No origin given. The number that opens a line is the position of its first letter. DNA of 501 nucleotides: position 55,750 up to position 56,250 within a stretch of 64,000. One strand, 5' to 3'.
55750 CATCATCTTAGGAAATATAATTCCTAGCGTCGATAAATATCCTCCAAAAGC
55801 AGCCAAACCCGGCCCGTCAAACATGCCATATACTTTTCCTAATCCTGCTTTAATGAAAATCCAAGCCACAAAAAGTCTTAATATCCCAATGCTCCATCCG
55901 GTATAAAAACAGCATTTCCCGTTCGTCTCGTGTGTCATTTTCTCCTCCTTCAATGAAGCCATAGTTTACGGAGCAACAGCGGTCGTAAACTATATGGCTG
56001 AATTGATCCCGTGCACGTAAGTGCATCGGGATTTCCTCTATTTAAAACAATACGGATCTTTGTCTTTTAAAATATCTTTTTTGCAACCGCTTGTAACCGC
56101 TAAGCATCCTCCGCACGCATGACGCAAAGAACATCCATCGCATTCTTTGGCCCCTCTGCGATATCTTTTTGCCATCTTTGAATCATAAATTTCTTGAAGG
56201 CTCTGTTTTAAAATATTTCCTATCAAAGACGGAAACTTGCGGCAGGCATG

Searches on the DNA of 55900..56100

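Call 80: search_rna_families(source=window, start=55900, end=56100, threshold=evalue, max_evalue=10)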
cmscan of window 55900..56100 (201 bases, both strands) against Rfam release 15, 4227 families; matches with E-value up to 10: 2.
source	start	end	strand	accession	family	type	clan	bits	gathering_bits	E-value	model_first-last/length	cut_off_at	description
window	56001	56074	-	RF02618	SSRC34_2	Gene; sRNA;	-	17.4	48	1.3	1-125/125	no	Streptococcus sRNA 34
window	55901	56039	-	RF00516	ylbH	Cis-reg; leader;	-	11.1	50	3.7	1-122/122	no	ylbH leader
